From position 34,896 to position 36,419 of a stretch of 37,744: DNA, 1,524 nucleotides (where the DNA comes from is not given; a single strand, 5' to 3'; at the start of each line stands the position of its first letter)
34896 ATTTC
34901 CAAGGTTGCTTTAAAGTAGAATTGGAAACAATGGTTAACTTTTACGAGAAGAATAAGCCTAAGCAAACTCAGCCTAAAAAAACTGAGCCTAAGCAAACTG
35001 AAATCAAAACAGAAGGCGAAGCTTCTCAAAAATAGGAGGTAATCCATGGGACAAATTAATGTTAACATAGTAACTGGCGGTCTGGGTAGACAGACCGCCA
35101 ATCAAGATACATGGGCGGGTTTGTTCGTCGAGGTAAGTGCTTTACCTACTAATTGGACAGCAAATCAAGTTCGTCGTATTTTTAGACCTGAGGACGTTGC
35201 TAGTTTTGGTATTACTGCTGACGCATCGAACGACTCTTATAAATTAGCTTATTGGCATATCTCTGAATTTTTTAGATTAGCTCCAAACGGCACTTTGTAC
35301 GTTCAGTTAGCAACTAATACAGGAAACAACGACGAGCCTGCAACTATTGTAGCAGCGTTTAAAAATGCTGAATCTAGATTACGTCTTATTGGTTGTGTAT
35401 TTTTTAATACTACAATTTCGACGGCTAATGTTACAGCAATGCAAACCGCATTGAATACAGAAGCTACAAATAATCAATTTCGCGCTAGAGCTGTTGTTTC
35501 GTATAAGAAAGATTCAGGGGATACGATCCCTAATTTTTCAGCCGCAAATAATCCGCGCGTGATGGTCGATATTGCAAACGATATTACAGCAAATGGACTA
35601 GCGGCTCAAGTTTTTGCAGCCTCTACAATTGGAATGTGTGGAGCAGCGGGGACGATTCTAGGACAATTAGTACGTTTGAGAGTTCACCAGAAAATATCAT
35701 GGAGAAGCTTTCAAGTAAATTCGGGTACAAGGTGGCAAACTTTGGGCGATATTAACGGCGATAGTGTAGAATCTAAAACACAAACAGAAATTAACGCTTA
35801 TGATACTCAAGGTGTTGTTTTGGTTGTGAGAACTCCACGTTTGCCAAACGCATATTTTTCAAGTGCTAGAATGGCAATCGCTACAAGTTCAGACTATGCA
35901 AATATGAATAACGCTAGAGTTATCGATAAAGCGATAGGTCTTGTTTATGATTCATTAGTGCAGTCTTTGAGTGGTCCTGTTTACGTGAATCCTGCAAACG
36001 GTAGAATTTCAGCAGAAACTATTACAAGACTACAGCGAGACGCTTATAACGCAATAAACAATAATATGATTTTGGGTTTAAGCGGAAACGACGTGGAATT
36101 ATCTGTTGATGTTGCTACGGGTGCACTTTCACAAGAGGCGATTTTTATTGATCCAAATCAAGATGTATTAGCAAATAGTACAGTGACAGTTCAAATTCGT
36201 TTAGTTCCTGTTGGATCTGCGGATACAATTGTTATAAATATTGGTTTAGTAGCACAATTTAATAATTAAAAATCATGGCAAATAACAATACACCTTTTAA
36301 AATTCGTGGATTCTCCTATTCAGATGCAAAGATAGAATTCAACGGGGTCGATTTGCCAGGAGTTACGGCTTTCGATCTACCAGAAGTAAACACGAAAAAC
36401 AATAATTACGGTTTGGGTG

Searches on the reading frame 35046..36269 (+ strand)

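Call 71: search_protein_families(library=phrogs, proteins=[window:35046-36269:+], max_evalue=0.001)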
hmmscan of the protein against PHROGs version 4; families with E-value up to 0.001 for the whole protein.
window:35046-36269:+ (407 aa): 1 family
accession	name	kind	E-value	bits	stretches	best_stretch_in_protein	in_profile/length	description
phrog_907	-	tail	8.5e-18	65.6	1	1-404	3-373/376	tail sheath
